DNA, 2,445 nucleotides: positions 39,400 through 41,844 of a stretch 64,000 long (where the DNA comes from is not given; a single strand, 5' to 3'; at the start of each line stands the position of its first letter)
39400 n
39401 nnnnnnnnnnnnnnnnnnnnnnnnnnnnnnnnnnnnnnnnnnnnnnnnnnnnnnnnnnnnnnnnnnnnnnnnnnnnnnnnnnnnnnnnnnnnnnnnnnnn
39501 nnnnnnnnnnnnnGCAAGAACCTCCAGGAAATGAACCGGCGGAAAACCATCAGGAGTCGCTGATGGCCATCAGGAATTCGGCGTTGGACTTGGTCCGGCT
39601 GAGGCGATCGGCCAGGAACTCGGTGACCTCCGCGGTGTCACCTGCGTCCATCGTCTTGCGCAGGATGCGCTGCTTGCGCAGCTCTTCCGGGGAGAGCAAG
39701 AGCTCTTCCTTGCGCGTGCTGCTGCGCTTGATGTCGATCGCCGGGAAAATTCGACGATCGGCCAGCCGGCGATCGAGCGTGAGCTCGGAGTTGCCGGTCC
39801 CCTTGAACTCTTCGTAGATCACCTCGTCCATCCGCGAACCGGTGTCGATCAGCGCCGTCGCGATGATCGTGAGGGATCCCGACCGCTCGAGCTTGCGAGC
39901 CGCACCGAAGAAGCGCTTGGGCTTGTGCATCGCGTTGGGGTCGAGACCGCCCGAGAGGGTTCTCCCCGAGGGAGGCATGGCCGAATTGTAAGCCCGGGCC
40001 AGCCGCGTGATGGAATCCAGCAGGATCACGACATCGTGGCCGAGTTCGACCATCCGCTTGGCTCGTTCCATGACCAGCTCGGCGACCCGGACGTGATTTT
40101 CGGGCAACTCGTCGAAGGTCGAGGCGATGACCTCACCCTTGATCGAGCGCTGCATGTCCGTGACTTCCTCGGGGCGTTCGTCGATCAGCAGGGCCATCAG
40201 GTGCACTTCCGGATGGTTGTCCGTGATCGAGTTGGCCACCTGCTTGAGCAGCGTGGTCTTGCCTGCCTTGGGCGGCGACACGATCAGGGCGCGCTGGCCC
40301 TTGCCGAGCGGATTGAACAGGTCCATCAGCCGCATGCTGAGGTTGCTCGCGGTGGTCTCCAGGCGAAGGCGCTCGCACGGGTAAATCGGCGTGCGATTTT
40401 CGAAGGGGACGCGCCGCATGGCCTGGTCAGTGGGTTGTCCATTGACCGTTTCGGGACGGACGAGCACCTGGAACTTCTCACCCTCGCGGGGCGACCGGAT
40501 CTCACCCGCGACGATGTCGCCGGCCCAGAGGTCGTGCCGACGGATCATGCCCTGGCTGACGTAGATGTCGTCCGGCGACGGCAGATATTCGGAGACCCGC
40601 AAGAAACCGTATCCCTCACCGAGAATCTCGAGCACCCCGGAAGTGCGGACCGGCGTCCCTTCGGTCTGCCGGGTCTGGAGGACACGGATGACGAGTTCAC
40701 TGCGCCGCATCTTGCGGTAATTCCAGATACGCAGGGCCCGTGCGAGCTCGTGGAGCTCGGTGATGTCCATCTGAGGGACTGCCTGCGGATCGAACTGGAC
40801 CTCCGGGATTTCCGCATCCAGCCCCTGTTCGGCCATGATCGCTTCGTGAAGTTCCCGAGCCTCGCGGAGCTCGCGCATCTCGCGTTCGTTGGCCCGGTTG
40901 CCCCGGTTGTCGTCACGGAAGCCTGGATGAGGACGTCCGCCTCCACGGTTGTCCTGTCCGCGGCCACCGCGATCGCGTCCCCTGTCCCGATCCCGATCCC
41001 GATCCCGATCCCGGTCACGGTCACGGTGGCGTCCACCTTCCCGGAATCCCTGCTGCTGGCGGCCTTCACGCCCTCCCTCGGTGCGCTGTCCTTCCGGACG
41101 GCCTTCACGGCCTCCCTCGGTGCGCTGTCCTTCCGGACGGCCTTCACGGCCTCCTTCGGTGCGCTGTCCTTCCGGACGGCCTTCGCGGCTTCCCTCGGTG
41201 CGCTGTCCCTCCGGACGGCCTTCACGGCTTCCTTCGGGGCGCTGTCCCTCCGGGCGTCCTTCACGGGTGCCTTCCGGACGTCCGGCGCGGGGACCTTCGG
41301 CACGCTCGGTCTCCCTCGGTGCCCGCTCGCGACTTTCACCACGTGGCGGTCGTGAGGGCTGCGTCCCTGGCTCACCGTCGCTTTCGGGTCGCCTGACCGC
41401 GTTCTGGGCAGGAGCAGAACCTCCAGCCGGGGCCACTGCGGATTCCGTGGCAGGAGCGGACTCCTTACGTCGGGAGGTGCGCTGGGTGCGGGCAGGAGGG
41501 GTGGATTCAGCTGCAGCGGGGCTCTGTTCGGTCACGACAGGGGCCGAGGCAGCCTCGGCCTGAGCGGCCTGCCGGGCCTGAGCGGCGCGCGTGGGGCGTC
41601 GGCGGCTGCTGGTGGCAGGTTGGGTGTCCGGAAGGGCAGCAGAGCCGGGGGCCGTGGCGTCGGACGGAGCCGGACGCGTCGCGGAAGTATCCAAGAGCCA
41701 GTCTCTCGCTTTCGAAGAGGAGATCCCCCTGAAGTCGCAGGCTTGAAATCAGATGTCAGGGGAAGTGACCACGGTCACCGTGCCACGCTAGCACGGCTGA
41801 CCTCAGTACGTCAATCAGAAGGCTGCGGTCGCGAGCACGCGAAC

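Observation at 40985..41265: Rho factor carries a 290-aa R/E/G-rich N-terminal insertion encoded by perfect tandem 39-bp repeats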

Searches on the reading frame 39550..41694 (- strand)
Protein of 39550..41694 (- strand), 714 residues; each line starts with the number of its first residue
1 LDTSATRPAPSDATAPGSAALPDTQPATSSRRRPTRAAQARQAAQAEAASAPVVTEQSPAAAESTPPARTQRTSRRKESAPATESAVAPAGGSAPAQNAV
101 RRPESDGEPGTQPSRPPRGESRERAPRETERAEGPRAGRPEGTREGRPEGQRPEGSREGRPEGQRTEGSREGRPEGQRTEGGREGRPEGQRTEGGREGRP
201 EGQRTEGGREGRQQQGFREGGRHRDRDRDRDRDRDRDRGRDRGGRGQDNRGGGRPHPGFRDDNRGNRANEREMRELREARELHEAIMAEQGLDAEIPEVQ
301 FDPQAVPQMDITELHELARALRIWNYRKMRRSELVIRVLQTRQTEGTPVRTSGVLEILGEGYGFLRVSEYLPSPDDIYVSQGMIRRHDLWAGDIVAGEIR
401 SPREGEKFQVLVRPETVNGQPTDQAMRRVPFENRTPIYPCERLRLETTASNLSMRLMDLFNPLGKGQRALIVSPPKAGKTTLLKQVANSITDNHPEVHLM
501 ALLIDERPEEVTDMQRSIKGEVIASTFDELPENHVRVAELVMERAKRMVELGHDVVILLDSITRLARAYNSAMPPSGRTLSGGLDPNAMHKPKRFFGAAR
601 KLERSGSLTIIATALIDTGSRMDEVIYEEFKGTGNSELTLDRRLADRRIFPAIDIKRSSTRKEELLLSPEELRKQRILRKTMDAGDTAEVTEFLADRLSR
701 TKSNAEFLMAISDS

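Call 4: search_protein_families(library=pfam, proteins=[window:39550-41694:-], max_evalue=0.01)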
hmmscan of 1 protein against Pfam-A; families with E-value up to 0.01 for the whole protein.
window:39550-41694:- (714 aa): 6 families
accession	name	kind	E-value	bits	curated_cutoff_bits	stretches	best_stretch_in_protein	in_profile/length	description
PF07497.18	Rho_RNA_bind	-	1.1e-26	92.9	27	1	352-422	2-72/73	Rho termination factor, RNA-binding domain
PF00006.31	ATP-synt_ab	-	3.8e-25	89.2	29.5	1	454-659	2-212/213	ATP synthase alpha/beta family, nucleotide-binding domain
PF07498.18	Rho_N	-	1.4e-06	28.6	24.9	1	309-342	5-38/43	Rho termination factor, N-terminal domain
PF19568.5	Spore_III_AA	-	0.001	18.7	27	1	464-509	142-188/306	Sporulation stage III, protein AA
PF08206.17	OB_RNB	-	0.0029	17.7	24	0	353-404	1-47/58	Ribonuclease B OB domain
PF01637.24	ATPase_2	-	0.0093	16.2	33.2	0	474-566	28-123/225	ATPase domain predominantly from Archaea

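Call 5: search_protein_families(library=ncbifam, proteins=[window:39550-41694:-], max_evalue=0.01)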
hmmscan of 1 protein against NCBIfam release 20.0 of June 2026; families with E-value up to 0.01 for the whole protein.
window:39550-41694:- (714 aa): 27 families (the best 25 are shown)
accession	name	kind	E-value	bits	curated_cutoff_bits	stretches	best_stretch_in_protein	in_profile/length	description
NF006886.1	PRK09376.1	equivalog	9e-189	627.5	315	1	306-710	6-412/413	transcription termination factor Rho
TIGR00767.1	rho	equivalog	3e-187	622.6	509.45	1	307-712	7-414/415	transcription termination factor Rho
NF041509.1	paralog_Rho2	exception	5.1e-146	486.6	628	1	352-710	2-359/360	transcription termination factor Rho, short form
TIGR03496.1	FliI_clade1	equivalog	3.1e-25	88.9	619.1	1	417-683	90-358/414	flagellar protein export ATPase FliI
TIGR01026.1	fliI_yscN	subfamily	1.4e-24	86.7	379.5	1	433-682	131-381/440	FliI/YscN family ATPase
TIGR03498.1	FliI_clade3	equivalog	8.9e-24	83.9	587.45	1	420-684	96-362/418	flagellar protein export ATPase FliI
TIGR02546.1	III_secr_ATP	equivalog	2.3e-23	82.6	604.75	1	425-684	107-366/423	type III secretion system ATPase SctN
TIGR03497.1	FliI_clade2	equivalog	9.5e-21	74.2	629.8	1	422-689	95-362/413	flagellar protein export ATPase FliI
NF005391.0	PRK06936.1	equivalog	1.6e-17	63.5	657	1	423-683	121-381/439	type III secretion system ATPase SctN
NF005295.0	PRK06820.1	equivalog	5.2e-17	62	690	1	433-684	131-383/440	EscN/YscN/HrcN family type III secretion system ATPase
NF005765.0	PRK07594.1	equivalog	1.6e-16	60.1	715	1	453-682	142-373/433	EscN/YscN/HrcN family type III secretion system ATPase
NF006012.0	PRK08149.1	equivalog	2.4e-15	56.4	594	1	431-683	121-373/431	type III secretion system ATPase SctN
NF006575.0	PRK09099.1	subfamily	4.7e-15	55.3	706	1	419-682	120-383/443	type III secretion system ATPase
NF005535.1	PRK07196.1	equivalog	3.8e-14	52.5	715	1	435-681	127-375/434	flagellar protein export ATPase FliI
NF006290.1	PRK08472.1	equivalog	8e-14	51.3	644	1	434-681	126-374/433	flagellar protein export ATPase FliI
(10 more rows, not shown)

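Call 9: find_encoding_contigs(protein=window:39550-41694:-, flank=3000, max_places=6)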
Protein window:39550-41694:- (714 aa): no gene with exactly this product is on record in the collection.

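Call 12: find_homologous_proteins(query=window:39550-41694:-, max_evalue=1e-20)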
Query window:39550-41694:- (714 aa): 7245 proteins with E <= 1e-20 among 8000 candidates; the best 120 are listed.
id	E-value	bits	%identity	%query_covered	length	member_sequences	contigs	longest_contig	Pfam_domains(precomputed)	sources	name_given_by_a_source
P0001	0.0e+0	1018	72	99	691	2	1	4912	PF07497.19,PF07498.19,PF00006.32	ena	-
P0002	3.3e-280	949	98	62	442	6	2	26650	PF07497.19,PF07498.19,PF00006.32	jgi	jgi:transcription termination factor Rho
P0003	8.6e-245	832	81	64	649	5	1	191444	PF07497.19,PF07498.19,PF00006.32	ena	-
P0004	6.9e-232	790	79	64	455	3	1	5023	PF07497.19,PF07498.19,PF00006.32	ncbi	ncbi:hypothetical protein D3C86_910100 [compost metagenome]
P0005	2.5e-201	689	77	57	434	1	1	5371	PF07497.19,PF07498.19,PF00006.32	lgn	-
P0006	1.5e-196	673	71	59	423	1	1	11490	PF07497.19,PF07498.19,PF00006.32,PF08206.18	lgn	-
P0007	7.1e-196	671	73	57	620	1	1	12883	PF07497.19,PF07498.19,PF00006.32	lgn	-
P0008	1.2e-194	667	70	59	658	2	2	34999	PF07497.19,PF07498.19,PF00006.32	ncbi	ncbi:hypothetical protein D3C87_843810 [compost metagenome]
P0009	3.0e-187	642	71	57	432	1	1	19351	PF07497.19,PF07498.19,PF00006.32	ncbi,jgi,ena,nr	ncbi:MAG: transcription termination factor Rho [Candidatus Sericytochromatia bacterium]|nr:transcrip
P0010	8.9e-186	637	67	58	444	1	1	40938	PF07497.19,PF07498.19,PF00006.32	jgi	jgi:transcription termination factor Rho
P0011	1.0e-178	614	67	57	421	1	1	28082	PF07497.19,PF07498.19,PF00006.32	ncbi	-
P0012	3.0e-161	556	60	59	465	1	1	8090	PF07497.19,PF07498.19,PF00006.32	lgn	-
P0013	2.7e-157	543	61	56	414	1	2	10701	PF07497.19,PF07498.19,PF00006.32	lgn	-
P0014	2.0e-156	540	61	56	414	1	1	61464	PF07497.19,PF07498.19,PF00006.32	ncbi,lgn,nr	ncbi:MAG: transcription termination factor Rho [Candidatus Margulisiibacteriota bacterium]|nr:transc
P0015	4.2e-156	539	61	57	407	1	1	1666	PF07497.19,PF07498.19,PF00006.32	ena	-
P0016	1.1e-155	538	63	56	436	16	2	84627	PF07497.19,PF07498.19,PF00006.32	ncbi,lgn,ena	-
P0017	1.4e-155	538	61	57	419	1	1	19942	PF07497.19,PF07498.19,PF00006.32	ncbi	-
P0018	3.5e-155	536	57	58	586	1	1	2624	PF07497.19,PF07498.19,PF00006.32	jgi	jgi:transcription termination factor Rho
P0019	4.0e-155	536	62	56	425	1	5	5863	PF07497.19,PF07498.19,PF00006.32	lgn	-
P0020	9.7e-155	535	58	56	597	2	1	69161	PF07497.19,PF07498.19,PF00006.32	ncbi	ncbi:MAG: transcription termination factor Rho [Pseudobdellovibrionaceae bacterium]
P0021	1.2e-154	535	61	57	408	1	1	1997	PF07497.19,PF07498.19,PF00006.32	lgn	-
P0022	1.4e-154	534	61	57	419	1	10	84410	PF07497.19,PF07498.19,PF00006.32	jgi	jgi:transcription termination factor Rho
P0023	3.0e-154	533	62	56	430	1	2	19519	PF07497.19,PF07498.19,PF00006.32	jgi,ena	-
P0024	4.1e-154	533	57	56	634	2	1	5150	PF07497.19,PF07498.19,PF00006.32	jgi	-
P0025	4.6e-154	533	60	57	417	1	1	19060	PF07497.19,PF07498.19,PF00006.32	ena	-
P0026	5.1e-154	532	59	58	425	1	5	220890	PF07497.19,PF07498.19,PF00006.32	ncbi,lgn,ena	-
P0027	5.2e-154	532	61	56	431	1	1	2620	PF07497.19,PF07498.19,PF00006.32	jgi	-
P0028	5.6e-154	532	60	56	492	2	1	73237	PF07497.19,PF07498.19,PF00006.32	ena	-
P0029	6.4e-154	532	60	56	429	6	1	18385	PF07497.19,PF07498.19,PF00006.32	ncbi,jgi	-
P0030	7.6e-154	532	61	57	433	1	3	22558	PF07497.19,PF07498.19,PF00006.32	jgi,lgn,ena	-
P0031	1.0e-153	531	61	56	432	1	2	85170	PF07497.19,PF07498.19,PF00006.32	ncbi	-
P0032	1.3e-153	531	62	56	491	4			PF07497.19,PF07498.19,PF00006.32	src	-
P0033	1.4e-153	531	62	56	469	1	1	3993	PF07497.19,PF07498.19,PF00006.32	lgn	-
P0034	1.6e-153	531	62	56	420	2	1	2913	PF07497.19,PF07498.19,PF00006.32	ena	-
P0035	1.9e-153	531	61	56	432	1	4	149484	PF07497.19,PF07498.19,PF00006.32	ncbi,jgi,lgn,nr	ncbi:MAG: transcription termination factor Rho [Candidatus Meridianibacter frigidus]|nr:MAG: transcr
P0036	2.0e-153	531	51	66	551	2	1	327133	PF07497.19,PF07498.19,PF00006.32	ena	-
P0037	2.1e-153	530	62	56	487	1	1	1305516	PF07497.19,PF07498.19,PF00006.32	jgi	jgi:transcription termination factor Rho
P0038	2.5e-153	530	59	58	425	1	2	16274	PF07497.19,PF07498.19,PF00006.32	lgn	-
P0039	3.0e-153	530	61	56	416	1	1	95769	PF07497.19,PF07498.19,PF00006.32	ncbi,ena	-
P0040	3.1e-153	530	61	56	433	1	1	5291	PF07497.19,PF07498.19,PF00006.32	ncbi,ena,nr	ncbi:MAG: transcription termination factor Rho [Candidatus Eremiobacteraeota bacterium]|nr:transcrip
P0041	4.2e-153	529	61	56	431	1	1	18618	PF07497.19,PF07498.19,PF00006.32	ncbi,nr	ncbi:MAG: transcription termination factor Rho [Candidatus Eremiobacteraeota bacterium]|nr:transcrip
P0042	4.5e-153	529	59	56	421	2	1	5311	PF07497.19,PF07498.19,PF00006.32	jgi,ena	-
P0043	4.6e-153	529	60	57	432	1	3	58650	PF07497.19,PF07498.19,PF00006.32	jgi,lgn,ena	-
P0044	5.1e-153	529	61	56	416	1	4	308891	PF07497.19,PF07498.19,PF00006.32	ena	-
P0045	6.8e-153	529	61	56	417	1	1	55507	PF07497.19,PF07498.19,PF00006.32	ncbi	-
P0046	7.8e-153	529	52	64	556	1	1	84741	PF07497.19,PF07498.19,PF00006.32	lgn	-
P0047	8.2e-153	528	62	55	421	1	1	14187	PF07497.19,PF07498.19,PF00006.32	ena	-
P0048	1.1e-152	528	60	58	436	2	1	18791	PF07497.19,PF07498.19,PF00006.32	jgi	jgi:transcription termination factor Rho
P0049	1.4e-152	528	59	56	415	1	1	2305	PF07497.19,PF07498.19,PF00006.32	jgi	jgi:transcription termination factor Rho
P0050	1.4e-152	528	62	56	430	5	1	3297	PF07497.19,PF07498.19,PF00006.32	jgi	jgi:transcription termination factor Rho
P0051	1.4e-152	528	-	-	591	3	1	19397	PF07497.19,PF07498.19,PF00006.32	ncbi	-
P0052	1.5e-152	528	60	56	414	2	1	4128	PF07497.19,PF07498.19,PF00006.32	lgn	-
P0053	1.6e-152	528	59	56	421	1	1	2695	PF07497.19,PF07498.19,PF00006.32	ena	-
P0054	1.7e-152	527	61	56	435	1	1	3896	PF07497.19,PF07498.19,PF00006.32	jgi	-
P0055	1.8e-152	527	53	63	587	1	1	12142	PF07497.19,PF07498.19,PF00006.32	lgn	-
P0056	2.1e-152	527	62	55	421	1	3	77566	PF07497.19,PF07498.19,PF00006.32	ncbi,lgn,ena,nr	ncbi:MAG TPA: transcription termination factor Rho [Clostridiales bacterium]|nr:transcription termin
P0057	2.1e-152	527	62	55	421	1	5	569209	PF07497.19,PF07498.19,PF00006.32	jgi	jgi:transcription termination factor Rho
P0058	2.6e-152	527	61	56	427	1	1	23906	PF07497.19,PF07498.19,PF00006.32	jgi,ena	-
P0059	2.9e-152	527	60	57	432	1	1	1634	PF07497.19,PF07498.19,PF00006.32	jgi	jgi:transcription termination factor Rho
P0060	3.2e-152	527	58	56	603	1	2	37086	PF07497.19,PF07498.19,PF00006.32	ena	-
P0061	4.0e-152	526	61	56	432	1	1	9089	PF07497.19,PF07498.19,PF00006.32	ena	-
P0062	4.6e-152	526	60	55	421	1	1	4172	PF07497.19,PF07498.19,PF00006.32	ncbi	-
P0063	4.9e-152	526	61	56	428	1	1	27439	PF07497.19,PF07498.19,PF00006.32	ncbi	-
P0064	4.9e-152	526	61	56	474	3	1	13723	PF07497.19,PF07498.19,PF00006.32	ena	-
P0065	4.9e-152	526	61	56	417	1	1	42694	PF07497.19,PF07498.19,PF00006.32,PF05729.19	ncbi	-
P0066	5.0e-152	526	61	56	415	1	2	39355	PF07497.19,PF07498.19,PF00006.32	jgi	-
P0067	5.2e-152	526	60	57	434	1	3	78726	PF07497.19,PF07498.19,PF00006.32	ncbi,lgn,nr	ncbi:MAG: transcription termination factor Rho [Firmicutes bacterium]|nr:transcription termination f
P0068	5.6e-152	526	62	56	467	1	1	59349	PF07497.19,PF07498.19,PF00006.32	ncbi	-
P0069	5.7e-152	526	61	56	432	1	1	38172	PF07497.19,PF07498.19,PF00006.32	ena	-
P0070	5.8e-152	526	61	56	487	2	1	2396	PF07497.19,PF07498.19,PF00006.32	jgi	jgi:transcription termination factor Rho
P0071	6.0e-152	526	59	56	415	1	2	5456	PF07497.19,PF07498.19,PF00006.32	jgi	jgi:transcription termination factor Rho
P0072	6.7e-152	525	61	56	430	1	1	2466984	PF07497.19,PF07498.19,PF00006.32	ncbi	-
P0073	6.9e-152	525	58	58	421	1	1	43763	PF07497.19,PF07498.19,PF00006.32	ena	-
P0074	7.0e-152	525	58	57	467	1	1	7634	PF07497.19,PF07498.19,PF00006.32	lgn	-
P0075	7.0e-152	525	61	56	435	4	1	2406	PF07497.19,PF07498.19,PF00006.32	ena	-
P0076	7.6e-152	525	60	56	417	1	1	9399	PF07497.19,PF07498.19,PF00006.32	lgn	-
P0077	7.7e-152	525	61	56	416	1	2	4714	PF07497.19,PF07498.19,PF00006.32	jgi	jgi:transcription termination factor Rho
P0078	8.3e-152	525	61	57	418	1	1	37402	PF07497.19,PF07498.19,PF00006.32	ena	-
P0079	9.2e-152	525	62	54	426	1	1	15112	PF07497.19,PF07498.19,PF00006.32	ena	-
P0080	1.1e-151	525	61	55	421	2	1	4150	PF07497.19,PF07498.19,PF00006.32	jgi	-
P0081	1.1e-151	525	61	56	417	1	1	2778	PF07497.19,PF07498.19,PF00006.32,PF05729.19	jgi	jgi:transcription termination factor Rho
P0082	1.2e-151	525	56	65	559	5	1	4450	PF07497.19,PF07498.19,PF00006.32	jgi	jgi:transcription termination factor Rho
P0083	1.2e-151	525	57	56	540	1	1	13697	PF07497.19,PF07498.19,PF00006.32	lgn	-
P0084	1.3e-151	524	61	57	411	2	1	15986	PF07497.19,PF07498.19,PF00006.32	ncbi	ncbi:MAG: transcription termination factor Rho [Candidatus Margulisiibacteriota bacterium]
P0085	1.4e-151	524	61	56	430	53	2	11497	PF07497.19,PF07498.19,PF00006.32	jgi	-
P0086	1.4e-151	524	59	56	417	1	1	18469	PF07497.19,PF07498.19,PF00006.32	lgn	-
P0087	1.4e-151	524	60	56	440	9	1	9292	PF07497.19,PF07498.19,PF00006.32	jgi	jgi:transcription termination factor Rho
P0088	1.5e-151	524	57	58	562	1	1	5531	PF07497.19,PF07498.19,PF00006.32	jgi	jgi:transcription termination factor Rho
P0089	1.5e-151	524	60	56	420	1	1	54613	PF07497.19,PF07498.19,PF00006.32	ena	-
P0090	1.5e-151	524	60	56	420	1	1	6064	PF07497.19,PF07498.19,PF00006.32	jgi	-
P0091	1.6e-151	524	59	56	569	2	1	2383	PF07497.19,PF07498.19,PF00006.32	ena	-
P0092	1.7e-151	524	59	56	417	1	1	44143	PF07497.19,PF07498.19,PF00006.32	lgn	-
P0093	1.8e-151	524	62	56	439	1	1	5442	PF07497.19,PF07498.19,PF00006.32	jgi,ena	-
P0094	2.1e-151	524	58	58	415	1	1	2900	PF07497.19,PF07498.19,PF00006.32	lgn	-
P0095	2.2e-151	524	61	56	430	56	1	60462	PF07497.19,PF07498.19,PF00006.32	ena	-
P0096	2.2e-151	524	60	57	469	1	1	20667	PF07497.19,PF07498.19,PF00006.32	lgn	-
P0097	2.2e-151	524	61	56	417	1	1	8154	PF07497.19,PF07498.19,PF00006.32,PF05729.19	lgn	-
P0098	2.4e-151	524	61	56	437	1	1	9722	PF07497.19,PF07498.19,PF00006.32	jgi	-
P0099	2.4e-151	524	61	56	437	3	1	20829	PF07497.19,PF07498.19,PF00006.32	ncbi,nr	ncbi:MAG TPA: transcription termination factor Rho [Candidatus Baltobacteraceae bacterium]|nr:transc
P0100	2.4e-151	524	61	56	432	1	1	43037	PF07497.19,PF07498.19,PF00006.32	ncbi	-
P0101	2.5e-151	524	60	56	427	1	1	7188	PF07497.19,PF00006.32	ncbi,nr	ncbi:MAG: transcription termination factor Rho [Candidatus Eremiobacteraeota bacterium]|nr:transcrip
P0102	2.5e-151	524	60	57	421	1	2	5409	PF07497.19,PF07498.19,PF00006.32,PF08206.18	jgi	-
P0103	2.6e-151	523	59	58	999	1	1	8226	PF07497.19,PF07498.19,PF00006.32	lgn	-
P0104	2.9e-151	523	59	56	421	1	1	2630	PF07497.19,PF07498.19,PF00006.32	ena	-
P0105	3.2e-151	523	61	56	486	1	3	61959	PF07497.19,PF07498.19,PF00006.32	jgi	jgi:transcription termination factor Rho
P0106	3.3e-151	523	60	56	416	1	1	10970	PF07497.19,PF07498.19,PF00006.32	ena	-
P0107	3.3e-151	523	61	56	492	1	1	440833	PF07497.19,PF07498.19,PF00006.32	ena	-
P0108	3.5e-151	523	61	56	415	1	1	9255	PF07497.19,PF07498.19,PF00006.32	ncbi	-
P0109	3.5e-151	523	62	56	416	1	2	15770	PF07497.19,PF07498.19,PF00006.32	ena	-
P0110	3.6e-151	523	61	55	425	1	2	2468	PF07497.19,PF07498.19,PF00006.32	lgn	-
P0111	3.8e-151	523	62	56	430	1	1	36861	PF07497.19,PF07498.19,PF00006.32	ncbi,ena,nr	ncbi:MAG TPA: transcription termination factor Rho [Candidatus Baltobacteraceae bacterium]|nr:transc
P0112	4.1e-151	523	59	56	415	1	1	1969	PF07497.19,PF07498.19,PF00006.32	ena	-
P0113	4.4e-151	523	61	56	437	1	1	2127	PF07497.19,PF07498.19,PF00006.32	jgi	-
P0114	4.6e-151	523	58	56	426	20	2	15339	PF07497.19,PF07498.19,PF00006.32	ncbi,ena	-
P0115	4.8e-151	523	61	56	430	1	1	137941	PF07497.19,PF07498.19,PF00006.32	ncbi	-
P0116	4.8e-151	523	61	56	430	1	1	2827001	PF07497.19,PF07498.19,PF00006.32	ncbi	-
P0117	4.9e-151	523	61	56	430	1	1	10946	PF07497.19,PF07498.19,PF00006.32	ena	-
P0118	4.9e-151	523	60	56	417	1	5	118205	PF07497.19,PF07498.19,PF00006.32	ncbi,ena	-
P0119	5.1e-151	523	59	56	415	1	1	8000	PF07497.19,PF07498.19,PF00006.32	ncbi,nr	ncbi:MAG TPA: transcription termination factor Rho [Bacteroidota bacterium]|nr:transcription termina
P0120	5.4e-151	522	60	56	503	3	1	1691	PF07497.19,PF07498.19,PF00006.32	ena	-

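Call 14: find_encoding_contigs(protein=P0002, flank=4000, max_places=6)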
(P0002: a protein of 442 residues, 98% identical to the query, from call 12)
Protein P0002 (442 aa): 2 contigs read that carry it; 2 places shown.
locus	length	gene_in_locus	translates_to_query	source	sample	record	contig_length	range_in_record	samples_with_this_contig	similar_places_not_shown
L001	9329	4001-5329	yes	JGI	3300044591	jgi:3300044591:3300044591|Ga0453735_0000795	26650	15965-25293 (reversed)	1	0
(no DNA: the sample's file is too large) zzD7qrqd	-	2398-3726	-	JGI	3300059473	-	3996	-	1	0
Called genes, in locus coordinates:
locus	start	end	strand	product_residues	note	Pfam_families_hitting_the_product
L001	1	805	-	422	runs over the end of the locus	PF00082:Peptidase_S8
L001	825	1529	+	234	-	PF01168:Ala_racemase_N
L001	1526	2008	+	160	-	PF04472:SepF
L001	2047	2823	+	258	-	PF03807:F420_oxidored, PF14748:P5CR_dimer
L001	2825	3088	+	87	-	PF02325:CCB3_YggT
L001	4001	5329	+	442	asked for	PF07498:Rho_N (weak), PF07497:Rho_RNA_bind, PF00006:ATP-synt_ab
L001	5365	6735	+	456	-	PF01476:LysM, PF23473:LysM3_LYK4_5 (faint), PF23577:LysM_RLK (faint), PF01476:LysM, PF01551:Peptidase_M23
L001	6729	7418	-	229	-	-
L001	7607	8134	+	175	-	PF11026:DUF2721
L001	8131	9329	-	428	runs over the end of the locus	PF05977:MFS_3, PF13347:MFS_2 (weak), PF07690:MFS_1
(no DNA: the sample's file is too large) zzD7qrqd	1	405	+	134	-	?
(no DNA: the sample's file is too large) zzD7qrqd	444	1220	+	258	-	PF03807:F420_oxidored, PF14748:P5CR_dimer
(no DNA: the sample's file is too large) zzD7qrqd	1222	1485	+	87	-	PF02325:CCB3_YggT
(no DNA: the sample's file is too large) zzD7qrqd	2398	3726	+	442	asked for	PF07498:Rho_N (weak), PF07497:Rho_RNA_bind, PF00006:ATP-synt_ab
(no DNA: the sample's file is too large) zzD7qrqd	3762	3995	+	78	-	?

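Call 15: find_encoding_contigs(protein=P0001, flank=4000, max_places=4)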
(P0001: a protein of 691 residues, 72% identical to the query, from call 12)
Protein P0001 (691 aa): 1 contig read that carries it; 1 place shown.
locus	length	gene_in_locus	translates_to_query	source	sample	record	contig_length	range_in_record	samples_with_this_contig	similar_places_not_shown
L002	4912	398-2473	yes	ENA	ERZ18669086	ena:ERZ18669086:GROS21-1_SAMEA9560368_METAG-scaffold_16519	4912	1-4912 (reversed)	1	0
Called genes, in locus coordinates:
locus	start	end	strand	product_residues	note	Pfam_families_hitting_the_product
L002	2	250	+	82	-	?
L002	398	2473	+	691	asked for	PF07498:Rho_N (weak), PF07497:Rho_RNA_bind, PF00006:ATP-synt_ab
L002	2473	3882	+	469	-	PF01476:LysM, PF23473:LysM3_LYK4_5 (faint), PF23577:LysM_RLK (faint), PF01476:LysM, PF01551:Peptidase_M23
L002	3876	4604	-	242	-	PF13620:CarboxypepD_reg (faint)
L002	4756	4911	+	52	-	?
